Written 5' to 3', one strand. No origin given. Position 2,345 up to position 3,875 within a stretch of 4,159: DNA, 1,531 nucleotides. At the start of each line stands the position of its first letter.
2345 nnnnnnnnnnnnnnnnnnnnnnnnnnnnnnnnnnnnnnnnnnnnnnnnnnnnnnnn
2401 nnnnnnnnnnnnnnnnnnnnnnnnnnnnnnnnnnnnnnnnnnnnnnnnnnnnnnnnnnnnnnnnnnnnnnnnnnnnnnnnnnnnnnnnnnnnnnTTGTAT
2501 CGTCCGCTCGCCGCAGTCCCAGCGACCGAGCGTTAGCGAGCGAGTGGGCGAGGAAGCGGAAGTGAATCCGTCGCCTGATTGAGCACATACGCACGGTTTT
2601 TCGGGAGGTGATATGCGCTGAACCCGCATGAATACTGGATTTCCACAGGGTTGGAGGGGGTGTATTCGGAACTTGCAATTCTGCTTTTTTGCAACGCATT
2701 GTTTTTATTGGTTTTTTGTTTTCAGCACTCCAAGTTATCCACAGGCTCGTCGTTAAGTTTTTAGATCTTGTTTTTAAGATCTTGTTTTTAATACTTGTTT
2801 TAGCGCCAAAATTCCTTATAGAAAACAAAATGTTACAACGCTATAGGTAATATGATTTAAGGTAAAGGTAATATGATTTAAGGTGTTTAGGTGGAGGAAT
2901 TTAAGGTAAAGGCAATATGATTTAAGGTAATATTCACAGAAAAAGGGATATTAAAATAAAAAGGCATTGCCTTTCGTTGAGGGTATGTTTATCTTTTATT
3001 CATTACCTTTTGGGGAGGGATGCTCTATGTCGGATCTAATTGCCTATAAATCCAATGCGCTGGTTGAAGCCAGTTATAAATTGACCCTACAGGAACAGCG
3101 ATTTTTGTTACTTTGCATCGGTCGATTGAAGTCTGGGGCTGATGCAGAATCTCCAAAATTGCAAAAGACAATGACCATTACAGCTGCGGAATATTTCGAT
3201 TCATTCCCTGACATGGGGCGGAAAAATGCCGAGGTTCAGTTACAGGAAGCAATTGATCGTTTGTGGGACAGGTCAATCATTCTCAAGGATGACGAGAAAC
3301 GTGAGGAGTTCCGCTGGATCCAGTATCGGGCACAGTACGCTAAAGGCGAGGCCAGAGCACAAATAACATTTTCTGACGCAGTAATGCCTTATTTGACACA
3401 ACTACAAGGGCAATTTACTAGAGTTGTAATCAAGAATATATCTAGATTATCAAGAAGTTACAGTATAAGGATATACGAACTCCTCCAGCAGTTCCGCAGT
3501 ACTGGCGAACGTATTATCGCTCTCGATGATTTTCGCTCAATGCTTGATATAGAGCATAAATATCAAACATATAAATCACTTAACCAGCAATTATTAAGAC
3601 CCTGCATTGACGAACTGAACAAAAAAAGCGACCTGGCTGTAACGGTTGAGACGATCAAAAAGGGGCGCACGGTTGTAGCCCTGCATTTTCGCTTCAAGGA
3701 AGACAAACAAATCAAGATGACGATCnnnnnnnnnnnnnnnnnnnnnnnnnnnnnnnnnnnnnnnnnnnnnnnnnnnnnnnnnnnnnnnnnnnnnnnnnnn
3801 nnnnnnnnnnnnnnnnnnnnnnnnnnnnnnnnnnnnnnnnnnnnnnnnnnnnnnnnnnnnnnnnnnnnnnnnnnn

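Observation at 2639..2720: Second, weaker DnaA-box-like site and T-tracts upstream of the canonical box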

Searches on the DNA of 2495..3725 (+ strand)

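Call 3: search_dna_similar(query=window:2495-3030:+, collection=plasmids, mode=near, max_rows=30)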
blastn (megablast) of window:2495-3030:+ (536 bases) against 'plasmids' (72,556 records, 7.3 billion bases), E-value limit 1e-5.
Records with a match: 479; places in all: 577; records where one place covers at least 80% of the query: 267.
Best place of each record, by identity: >=99% 56; 95-99% 76; 90-95% 187; 80-90% 160.
By first word of the organism name: Escherichia 396; Salmonella 56; Shigella 15; Klebsiella 9; uncultured 1; Aeromonas 1; Citrobacter 1.
By predicted mobility (MOB-suite, as given by PLSDB): mobilizable 456; non-mobilizable 13; conjugative 10.
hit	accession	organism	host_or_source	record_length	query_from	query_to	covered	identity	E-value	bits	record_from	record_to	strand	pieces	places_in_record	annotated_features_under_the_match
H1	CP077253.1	Escherichia coli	Seth Lab strain,Seth Lab Isolate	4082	1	536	100%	100.0%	0e+0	990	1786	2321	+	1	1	replication initiation protein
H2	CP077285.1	Escherichia coli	Seth Lab strain,Seth Lab Isolate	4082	1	536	100%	100.0%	0e+0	990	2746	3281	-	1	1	replication initiation protein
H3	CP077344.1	Escherichia coli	-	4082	1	536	100%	100.0%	0e+0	990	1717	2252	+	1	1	replication initiation protein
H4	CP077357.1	Escherichia coli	-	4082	1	536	100%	100.0%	0e+0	990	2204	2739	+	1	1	replication initiation protein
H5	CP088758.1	Escherichia coli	Homo sapiens,blood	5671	1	536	100%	100.0%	0e+0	990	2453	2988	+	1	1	replication initiation protein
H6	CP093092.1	Salmonella enterica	-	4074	1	536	100%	100.0%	0e+0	990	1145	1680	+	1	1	replication initiation protein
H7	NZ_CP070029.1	Escherichia coli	Homo sapiens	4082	1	536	100%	100.0%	0e+0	990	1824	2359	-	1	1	replication initiation protein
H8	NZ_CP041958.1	Escherichia coli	Homo sapiens,urine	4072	1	536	100%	100.0%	0e+0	990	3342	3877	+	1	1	none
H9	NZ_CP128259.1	Escherichia coli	Equus ferus caballus,Single bacterial ...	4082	1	536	100%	100.0%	0e+0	990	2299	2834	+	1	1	replication initiation protein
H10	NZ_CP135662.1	Escherichia coli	-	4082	1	536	100%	100.0%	0e+0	990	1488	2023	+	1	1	replication initiation protein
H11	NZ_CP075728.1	Escherichia coli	Sus scrofa,fecal sample,Pig feces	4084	1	536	100%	99.6%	0e+0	979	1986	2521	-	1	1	replication initiation protein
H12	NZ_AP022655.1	Escherichia coli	Homo sapiens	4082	1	536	100%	99.6%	0e+0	979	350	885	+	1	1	replication initiation protein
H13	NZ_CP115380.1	Escherichia coli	dog,pure culture,Endometrium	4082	1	536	100%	99.6%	0e+0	979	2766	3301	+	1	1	replication initiation protein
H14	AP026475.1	Escherichia coli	whole organism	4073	1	536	100%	99.6%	0e+0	977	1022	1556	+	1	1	hypothetical protein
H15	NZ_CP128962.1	Escherichia coli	-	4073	1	536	100%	99.6%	0e+0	977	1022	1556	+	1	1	replication initiation protein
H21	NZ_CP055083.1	Shigella flexneri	Shek Wu Hui WWTPs_116 WWTPs influent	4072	1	536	100%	99.4%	0e+0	974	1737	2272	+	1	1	replication initiation protein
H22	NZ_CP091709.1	Escherichia coli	river water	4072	1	536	100%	99.4%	0e+0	974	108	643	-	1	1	none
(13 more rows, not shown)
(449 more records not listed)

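Call 6: search_dna_similar(query=window:2495-3030:+, collection=plasmids, mode=distant, max_rows=60, rows=spread)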
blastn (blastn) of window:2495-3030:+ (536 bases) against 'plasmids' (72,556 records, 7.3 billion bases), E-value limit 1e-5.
The search stops at 5000 records and this limit was reached: more records match than are counted here, and every count below describes the 5000 best-scoring records only.
Records with a match: at least 5000; places in all: 5334; records where one place covers at least 80% of the query: 267.
Best place of each record, by identity: >=99% 56; 95-99% 74; 90-95% 480; 80-90% 4261; 60-80% 129.
By first word of the organism name: Escherichia 3484; Salmonella 637; Klebsiella 295; Shigella 275; Enterobacter 129; Citrobacter 51; Yersinia 51; uncultured 13; Bacillus 9; Serratia 6; and 24 more.
By predicted mobility (MOB-suite, as given by PLSDB): mobilizable 3348; conjugative 1172; non-mobilizable 480.
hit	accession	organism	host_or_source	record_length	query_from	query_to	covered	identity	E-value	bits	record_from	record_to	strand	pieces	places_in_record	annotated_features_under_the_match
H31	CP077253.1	Escherichia coli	Seth Lab strain,Seth Lab Isolate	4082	1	536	100%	100.0%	0e+0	967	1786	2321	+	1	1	replication initiation protein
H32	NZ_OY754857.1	Escherichia coli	-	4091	7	527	97%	86.0%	2e-170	606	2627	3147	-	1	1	none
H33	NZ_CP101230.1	Escherichia coli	Homo sapiens,cell culture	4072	1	466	87%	88.9%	6e-171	608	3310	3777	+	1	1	none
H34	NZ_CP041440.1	Escherichia coli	Pork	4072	1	453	85%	88.5%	1e-161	576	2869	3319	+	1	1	none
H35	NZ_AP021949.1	Escherichia coli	-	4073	1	309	58%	94.2%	1e-128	466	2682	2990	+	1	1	none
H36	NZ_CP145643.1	Escherichia coli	Homo sapiens,stool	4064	27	309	53%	94.0%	1e-115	424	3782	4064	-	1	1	none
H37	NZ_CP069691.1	Escherichia coli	Homo sapiens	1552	10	100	17%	86.8%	1e-21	111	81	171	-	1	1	none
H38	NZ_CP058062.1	Escherichia fergusonii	culture,Pooled pig faecal samples ...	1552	10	100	17%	86.8%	1e-21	111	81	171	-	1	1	none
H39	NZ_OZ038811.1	Escherichia coli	-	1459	10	100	17%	86.8%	1e-21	111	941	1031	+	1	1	none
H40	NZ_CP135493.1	Escherichia coli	Homo sapiens,bacterial culture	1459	10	100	17%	85.7%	5e-20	106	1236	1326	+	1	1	none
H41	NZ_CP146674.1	Escherichia coli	-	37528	11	100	17%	85.7%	2e-18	100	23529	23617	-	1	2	none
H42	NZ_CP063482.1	Escherichia coli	chicken meat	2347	10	101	17%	80.9%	6e-13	82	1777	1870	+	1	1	none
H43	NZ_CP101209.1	Escherichia coli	Homo sapiens,cell culture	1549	10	100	17%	80.2%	2e-11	77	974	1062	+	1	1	none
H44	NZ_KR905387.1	Escherichia coli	poultry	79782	10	98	17%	81.3%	2e-12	82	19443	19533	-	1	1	none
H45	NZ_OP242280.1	Escherichia coli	Homo sapiens,stool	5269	10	90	15%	80.7%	4e-8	67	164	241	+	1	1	none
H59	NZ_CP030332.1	Escherichia coli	-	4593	10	68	11%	88.1%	1e-8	69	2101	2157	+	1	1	none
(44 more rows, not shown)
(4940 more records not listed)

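Call 7: get_annotated_region(hit=H32, flank=1500)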
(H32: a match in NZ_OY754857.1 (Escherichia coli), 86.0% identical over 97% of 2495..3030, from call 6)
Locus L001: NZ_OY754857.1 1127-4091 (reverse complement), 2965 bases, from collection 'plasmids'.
description: Escherichia coli isolate Reference plasmid pGPT21-004_4, complete sequence
organism: Escherichia coli (NCBI taxid 562)
taxonomy: Bacteria; Pseudomonadota; Gammaproteobacteria; Enterobacterales; Enterobacteriaceae; Escherichia; Escherichia coli
host: -; source: -; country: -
typing (MOB-suite, as given by PLSDB): mobilizable; replicon rep_cluster_1778; relaxase MOBQ
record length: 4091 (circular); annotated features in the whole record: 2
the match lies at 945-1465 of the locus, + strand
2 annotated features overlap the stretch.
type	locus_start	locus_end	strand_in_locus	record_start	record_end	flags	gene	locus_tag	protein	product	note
CDS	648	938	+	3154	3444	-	-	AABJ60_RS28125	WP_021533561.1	hypothetical protein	-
CDS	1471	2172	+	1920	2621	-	-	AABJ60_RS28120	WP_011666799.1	replication initiation protein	GO:0006270 - DNA replication initiation [Evidence IEA]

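Call 8: get_annotated_region(hit=H33, flank=1500)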
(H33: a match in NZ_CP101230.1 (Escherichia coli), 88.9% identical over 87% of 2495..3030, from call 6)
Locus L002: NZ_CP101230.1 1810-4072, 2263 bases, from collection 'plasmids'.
description: Escherichia coli strain EC21Z-144 plasmid pEC21Z144-4K, complete sequence
organism: Escherichia coli (NCBI taxid 562)
taxonomy: Bacteria; Pseudomonadota; Gammaproteobacteria; Enterobacterales; Enterobacteriaceae; Escherichia; Escherichia coli
host: -; source: Homo sapiens,cell culture; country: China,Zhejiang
typing (MOB-suite, as given by PLSDB): mobilizable; replicon rep_cluster_1778,rep_cluster_1778; relaxase MOBQ
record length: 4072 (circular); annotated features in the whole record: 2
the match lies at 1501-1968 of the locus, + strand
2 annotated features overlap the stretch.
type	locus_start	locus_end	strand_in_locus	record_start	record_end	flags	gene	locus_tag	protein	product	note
CDS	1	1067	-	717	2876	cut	mobQ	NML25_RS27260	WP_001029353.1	MobQ family relaxase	-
CDS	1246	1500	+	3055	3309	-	mobC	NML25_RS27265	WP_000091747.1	relaxase accessory protein MobC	-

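Call 9: get_annotated_region(hit=H34, flank=1500)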
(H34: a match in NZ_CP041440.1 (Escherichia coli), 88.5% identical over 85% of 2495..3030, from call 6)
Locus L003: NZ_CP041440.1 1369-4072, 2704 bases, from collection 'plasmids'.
description: Escherichia coli strain YPE12 plasmid pYPE12-Col, complete sequence
organism: Escherichia coli (NCBI taxid 562)
taxonomy: Bacteria; Pseudomonadota; Gammaproteobacteria; Enterobacterales; Enterobacteriaceae; Escherichia; Escherichia coli
host: -; source: Pork; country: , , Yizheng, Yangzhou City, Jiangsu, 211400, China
typing (MOB-suite, as given by PLSDB): mobilizable; replicon rep_cluster_1778; relaxase MOBQ
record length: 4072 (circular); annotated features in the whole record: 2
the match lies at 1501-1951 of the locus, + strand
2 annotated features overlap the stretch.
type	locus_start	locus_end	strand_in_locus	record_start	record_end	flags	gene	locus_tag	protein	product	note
CDS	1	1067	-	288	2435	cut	mobQ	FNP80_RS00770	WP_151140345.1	MobQ family relaxase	-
CDS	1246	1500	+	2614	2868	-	mobC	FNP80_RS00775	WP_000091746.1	relaxase accessory protein MobC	-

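Call 10: get_annotated_region(hit=H35, flank=1500)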
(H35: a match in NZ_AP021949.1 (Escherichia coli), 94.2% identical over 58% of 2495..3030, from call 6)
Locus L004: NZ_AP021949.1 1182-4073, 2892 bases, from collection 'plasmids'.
description: Escherichia coli strain WP2-S18-ESBL-08 plasmid pWP2-S18-ESBL-08_3, complete sequence
organism: Escherichia coli (NCBI taxid 562)
taxonomy: Bacteria; Pseudomonadota; Gammaproteobacteria; Enterobacterales; Enterobacteriaceae; Escherichia; Escherichia coli
host: -; source: -; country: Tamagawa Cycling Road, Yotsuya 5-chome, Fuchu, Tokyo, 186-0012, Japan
typing (MOB-suite, as given by PLSDB): mobilizable; replicon rep_cluster_1778; relaxase MOBQ
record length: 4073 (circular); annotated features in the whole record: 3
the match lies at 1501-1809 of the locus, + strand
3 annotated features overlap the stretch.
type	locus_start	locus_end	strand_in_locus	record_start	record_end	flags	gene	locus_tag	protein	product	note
CDS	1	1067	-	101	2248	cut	mobQ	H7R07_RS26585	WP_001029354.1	MobQ family relaxase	-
CDS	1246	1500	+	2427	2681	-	mobC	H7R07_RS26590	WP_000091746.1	relaxase accessory protein MobC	-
CDS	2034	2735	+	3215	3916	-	-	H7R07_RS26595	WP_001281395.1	replication initiation protein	GO:0006270 - DNA replication initiation [Evidence IEA]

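Call 11: get_annotated_region(hit=H36, flank=1500)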
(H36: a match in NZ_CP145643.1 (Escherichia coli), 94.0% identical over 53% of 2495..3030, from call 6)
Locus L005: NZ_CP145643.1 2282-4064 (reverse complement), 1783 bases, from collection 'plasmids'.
description: Escherichia coli strain S1-ISR-02-A plasmid p7-S1-ISR-02-A, complete sequence
organism: Escherichia coli (NCBI taxid 562)
taxonomy: Bacteria; Pseudomonadota; Gammaproteobacteria; Enterobacterales; Enterobacteriaceae; Escherichia; Escherichia coli
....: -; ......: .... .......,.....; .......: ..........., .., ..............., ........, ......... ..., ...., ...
typing (MOB-suite, as given by PLSDB): mobilizable; replicon rep_cluster_1778; relaxase MOBQ
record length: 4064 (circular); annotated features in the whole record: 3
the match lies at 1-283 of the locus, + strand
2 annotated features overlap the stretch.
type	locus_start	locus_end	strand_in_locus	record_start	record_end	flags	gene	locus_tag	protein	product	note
CDS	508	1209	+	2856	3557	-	-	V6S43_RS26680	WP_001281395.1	replication initiation protein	GO:0006270 - DNA replication initiation [Evidence IEA]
CDS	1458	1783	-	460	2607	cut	mobQ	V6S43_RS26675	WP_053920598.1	MobQ family relaxase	-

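Call 12: get_annotated_region(hit=H1, flank=2000)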
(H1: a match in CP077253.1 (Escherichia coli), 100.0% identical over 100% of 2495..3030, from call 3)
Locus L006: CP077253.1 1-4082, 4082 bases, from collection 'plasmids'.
description: Escherichia coli strain FDAARGOS_1381 plasmid unnamed3, complete sequence
organism: Escherichia coli (NCBI taxid 562)
taxonomy: Bacteria; Pseudomonadota; Gammaproteobacteria; Enterobacterales; Enterobacteriaceae; Escherichia; Escherichia coli
host: -; source: Seth Lab strain,Seth Lab Isolate; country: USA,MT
typing (MOB-suite, as given by PLSDB): mobilizable; replicon rep_cluster_1778; relaxase MOBQ
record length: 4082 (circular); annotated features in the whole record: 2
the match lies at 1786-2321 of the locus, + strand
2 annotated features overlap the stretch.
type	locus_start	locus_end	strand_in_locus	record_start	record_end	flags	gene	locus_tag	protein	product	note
CDS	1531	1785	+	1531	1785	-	-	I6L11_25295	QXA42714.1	mobilization protein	-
CDS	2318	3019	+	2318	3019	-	-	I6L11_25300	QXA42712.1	replication initiation protein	-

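Call 23: search_dna_similar(query=window:2563-2734:+, collection=plasmids, mode=distant, max_rows=60, rows=spread, max_evalue=0.01)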
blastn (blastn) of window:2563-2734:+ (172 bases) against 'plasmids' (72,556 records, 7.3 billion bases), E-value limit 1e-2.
Records with a match: 441; places in all: 468; records where one place covers at least 80% of the query: 430.
Best place of each record, by identity: >=99% 113; 95-99% 101; 90-95% 177; 80-90% 34; 60-80% 16.
By first word of the organism name: Escherichia 377; Salmonella 40; Shigella 13; Klebsiella 9; Aeromonas 1; uncultured 1.
By predicted mobility (MOB-suite, as given by PLSDB): mobilizable 428; conjugative 9; non-mobilizable 4.
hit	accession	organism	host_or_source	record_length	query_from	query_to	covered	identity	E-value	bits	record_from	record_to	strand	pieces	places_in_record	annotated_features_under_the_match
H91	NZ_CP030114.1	Escherichia coli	Homo sapiens,CSF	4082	1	172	100%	100.0%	2e-82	311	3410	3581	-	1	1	none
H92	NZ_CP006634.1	Escherichia coli PCN033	-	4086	1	172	100%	100.0%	2e-82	311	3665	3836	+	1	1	none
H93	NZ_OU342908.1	Escherichia coli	Homo sapiens,urine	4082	1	172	100%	100.0%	2e-82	311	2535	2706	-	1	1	none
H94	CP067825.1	Klebsiella pneumoniae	Homo sapiens,urine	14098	1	172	100%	100.0%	2e-82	311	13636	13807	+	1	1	none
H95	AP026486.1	Escherichia coli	whole organism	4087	1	172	100%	100.0%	2e-82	311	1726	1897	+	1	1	none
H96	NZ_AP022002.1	Escherichia coli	-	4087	1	172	100%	100.0%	2e-82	311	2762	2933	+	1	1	none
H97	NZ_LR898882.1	Escherichia coli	Homo sapiens,rectal swab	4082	1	172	100%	100.0%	2e-82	311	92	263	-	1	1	none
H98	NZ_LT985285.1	Escherichia coli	-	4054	1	172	100%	100.0%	2e-82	311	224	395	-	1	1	none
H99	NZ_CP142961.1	Escherichia coli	-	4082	1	172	100%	100.0%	2e-82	311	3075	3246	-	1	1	none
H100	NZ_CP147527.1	Escherichia coli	-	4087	1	172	100%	100.0%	2e-82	311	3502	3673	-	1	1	none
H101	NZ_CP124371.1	Escherichia coli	environmental: river near WWTP effluent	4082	1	172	100%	100.0%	2e-82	311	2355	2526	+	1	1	none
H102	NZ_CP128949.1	Escherichia coli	-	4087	1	172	100%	100.0%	2e-82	311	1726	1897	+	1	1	none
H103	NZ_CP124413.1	Escherichia coli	environmental: river near WWTP effluent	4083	1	172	100%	99.4%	3e-80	305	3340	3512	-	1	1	none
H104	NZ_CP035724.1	Escherichia coli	Homo sapiens,urine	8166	1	172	100%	99.4%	8e-81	306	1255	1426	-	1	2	none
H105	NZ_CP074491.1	Escherichia coli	Homo sapiens,abdominal fluid JP drain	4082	1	172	100%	99.4%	8e-81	306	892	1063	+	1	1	none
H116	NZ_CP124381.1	Escherichia coli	environmental: river/lake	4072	1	172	100%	95.3%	1e-71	275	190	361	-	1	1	none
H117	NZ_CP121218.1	Shigella flexneri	Homo sapiens,fecal sample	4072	1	172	100%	95.3%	1e-71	275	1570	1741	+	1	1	none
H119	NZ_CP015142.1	Escherichia coli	Homo sapiens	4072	1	172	100%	94.8%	5e-70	270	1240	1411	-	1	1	none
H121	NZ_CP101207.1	Escherichia coli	Homo sapiens,cell culture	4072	1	172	100%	94.8%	5e-70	270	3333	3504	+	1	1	none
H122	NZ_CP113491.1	Escherichia coli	Homo sapiens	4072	1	172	100%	94.8%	5e-70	270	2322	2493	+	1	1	none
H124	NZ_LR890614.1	Escherichia coli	Homo sapiens,urine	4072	1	172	100%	94.8%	5e-70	270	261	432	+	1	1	none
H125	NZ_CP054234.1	Escherichia coli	Homo sapiens,urine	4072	1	172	100%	94.8%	5e-70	270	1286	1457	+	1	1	none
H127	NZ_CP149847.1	Shigella sonnei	Homo sapiens,blood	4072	1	172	100%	94.8%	5e-70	270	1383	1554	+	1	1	none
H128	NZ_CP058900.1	Escherichia coli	Homo sapiens,urine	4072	1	172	100%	94.8%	5e-70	270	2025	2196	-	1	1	none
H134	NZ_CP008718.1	Escherichia coli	Homo sapiens,Pleural Effusion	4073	1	172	100%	91.3%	8e-62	243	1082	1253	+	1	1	none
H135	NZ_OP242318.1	Escherichia coli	Homo sapiens,stool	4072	1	172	100%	91.3%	8e-62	243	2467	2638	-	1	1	none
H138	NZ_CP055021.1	Escherichia coli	Shek Wu Hui WWTPs_69 WWTPs effluent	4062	1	172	100%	90.7%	9e-61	239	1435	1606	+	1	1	none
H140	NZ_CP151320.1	Shigella sonnei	-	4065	1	172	100%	89.6%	2e-56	224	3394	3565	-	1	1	none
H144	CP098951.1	Escherichia coli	culture,Pooled faeces sample collected ...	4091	1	172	100%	84.4%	6e-44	184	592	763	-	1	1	none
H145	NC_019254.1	Shigella sp. MO17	-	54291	25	172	86%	92.6%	1e-53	216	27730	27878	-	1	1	none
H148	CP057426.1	Escherichia coli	culture,Pooled pig faecal samples ...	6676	13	160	86%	76.5%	5e-20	104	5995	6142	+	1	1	none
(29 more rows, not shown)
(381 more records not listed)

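Call 24: get_annotated_region(hit=H148, flank=2500)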
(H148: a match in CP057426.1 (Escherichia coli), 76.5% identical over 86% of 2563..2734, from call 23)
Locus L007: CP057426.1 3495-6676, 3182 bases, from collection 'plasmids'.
description: Escherichia coli strain RHB27-C09 plasmid pRHB27-C09_4, complete sequence
organism: Escherichia coli (NCBI taxid 562)
taxonomy: Bacteria; Pseudomonadota; Gammaproteobacteria; Enterobacterales; Enterobacteriaceae; Escherichia; Escherichia coli
host: -; source: culture,Pooled pig faecal samples collected from floor of farm; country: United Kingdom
typing (MOB-suite, as given by PLSDB): mobilizable; relaxase MOBQ
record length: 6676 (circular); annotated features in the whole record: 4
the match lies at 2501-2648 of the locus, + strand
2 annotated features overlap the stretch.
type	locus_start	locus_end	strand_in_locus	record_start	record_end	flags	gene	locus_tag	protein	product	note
CDS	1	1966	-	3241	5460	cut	-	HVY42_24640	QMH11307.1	MobA/MobL family protein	-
CDS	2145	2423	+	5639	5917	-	-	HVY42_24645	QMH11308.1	mobilization protein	-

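Call 25: get_annotated_region(hit=H145, flank=2500)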
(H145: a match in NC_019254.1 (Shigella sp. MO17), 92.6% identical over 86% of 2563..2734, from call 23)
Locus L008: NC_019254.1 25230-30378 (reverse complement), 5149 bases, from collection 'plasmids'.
description: Shigella sp. MO17 plasmid pMO17_54, complete sequence
organism: Shigella sp. MO17 (NCBI taxid 1072658)
taxonomy: Bacteria; Pseudomonadota; Gammaproteobacteria; Enterobacterales; Enterobacteriaceae; Shigella; Shigella sp. MO17
host: -; source: -; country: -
typing (MOB-suite, as given by PLSDB): mobilizable; replicon IncFIA,IncFIC,IncX1,rep_cluster_1778
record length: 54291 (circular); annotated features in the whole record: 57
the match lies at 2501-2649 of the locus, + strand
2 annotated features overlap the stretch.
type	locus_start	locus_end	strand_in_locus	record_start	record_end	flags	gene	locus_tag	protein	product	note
CDS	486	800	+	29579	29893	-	-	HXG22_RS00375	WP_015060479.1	hypothetical protein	-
CDS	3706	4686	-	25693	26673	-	-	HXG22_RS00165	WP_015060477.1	IS5-like element ISKpn26 family transposase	-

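Call 26: get_annotated_region(hit=H140, flank=600)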
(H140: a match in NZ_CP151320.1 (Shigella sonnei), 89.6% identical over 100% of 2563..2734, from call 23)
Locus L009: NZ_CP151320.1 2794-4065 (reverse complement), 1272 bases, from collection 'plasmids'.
description: Shigella sonnei strain R21.0552 plasmid pR21.0552_4k, complete sequence
organism: Shigella sonnei (NCBI taxid 624)
taxonomy: Bacteria; Pseudomonadota; Gammaproteobacteria; Enterobacterales; Enterobacteriaceae; Shigella; Shigella sonnei
host: -; source: -; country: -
typing (MOB-suite, as given by PLSDB): mobilizable; replicon rep_cluster_1778; relaxase MOBQ
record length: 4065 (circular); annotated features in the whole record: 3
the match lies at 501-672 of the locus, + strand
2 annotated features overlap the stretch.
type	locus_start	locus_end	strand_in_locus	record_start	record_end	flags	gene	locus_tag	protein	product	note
CDS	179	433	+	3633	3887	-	mobC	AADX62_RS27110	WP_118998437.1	relaxase accessory protein MobC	-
CDS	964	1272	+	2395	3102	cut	-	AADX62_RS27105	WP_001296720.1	replication initiation protein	GO:0006270 - DNA replication initiation [Evidence IEA]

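Call 27: get_annotated_region(hit=H138, flank=600)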
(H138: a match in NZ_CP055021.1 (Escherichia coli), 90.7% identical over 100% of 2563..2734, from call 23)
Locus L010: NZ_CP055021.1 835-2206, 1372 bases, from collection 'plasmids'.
description: Escherichia coli strain SWHEFF_69 plasmid unnamed2, complete sequence
organism: Escherichia coli (NCBI taxid 562)
taxonomy: Bacteria; Pseudomonadota; Gammaproteobacteria; Enterobacterales; Enterobacteriaceae; Escherichia; Escherichia coli
host: -; source: Shek Wu Hui WWTPs_69 WWTPs effluent; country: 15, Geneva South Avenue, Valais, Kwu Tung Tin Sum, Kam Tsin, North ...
typing (MOB-suite, as given by PLSDB): mobilizable; replicon rep_cluster_1778; relaxase MOBQ
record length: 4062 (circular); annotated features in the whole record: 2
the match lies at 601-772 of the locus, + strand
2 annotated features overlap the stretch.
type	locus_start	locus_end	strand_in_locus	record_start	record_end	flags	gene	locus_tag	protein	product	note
CDS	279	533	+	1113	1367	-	mobC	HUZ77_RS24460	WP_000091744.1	relaxase accessory protein MobC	-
CDS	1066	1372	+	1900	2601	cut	-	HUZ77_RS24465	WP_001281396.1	replication initiation protein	GO:0006270 - DNA replication initiation [Evidence IEA]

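Call 28: get_annotated_region(hit=H134, flank=600)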
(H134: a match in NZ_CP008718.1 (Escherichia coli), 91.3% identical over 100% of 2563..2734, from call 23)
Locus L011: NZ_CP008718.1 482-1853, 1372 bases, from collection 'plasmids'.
description: Escherichia coli strain ST648 isolate Pleural Effusion of Patients with Empyema Thoracis plasmid pEC648_4, complete sequence
organism: Escherichia coli (NCBI taxid 562)
taxonomy: Bacteria; Pseudomonadota; Gammaproteobacteria; Enterobacterales; Enterobacteriaceae; Escherichia; Escherichia coli
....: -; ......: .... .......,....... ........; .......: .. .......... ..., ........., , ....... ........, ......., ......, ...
typing (MOB-suite, as given by PLSDB): mobilizable; replicon rep_cluster_1778; relaxase MOBQ
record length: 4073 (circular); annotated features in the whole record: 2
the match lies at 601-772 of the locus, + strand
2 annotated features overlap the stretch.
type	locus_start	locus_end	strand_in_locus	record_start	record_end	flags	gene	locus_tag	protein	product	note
CDS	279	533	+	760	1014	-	mobC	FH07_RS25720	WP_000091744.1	relaxase accessory protein MobC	-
CDS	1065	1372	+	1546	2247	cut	-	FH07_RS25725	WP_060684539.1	replication initiation protein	GO:0006270 - DNA replication initiation [Evidence IEA]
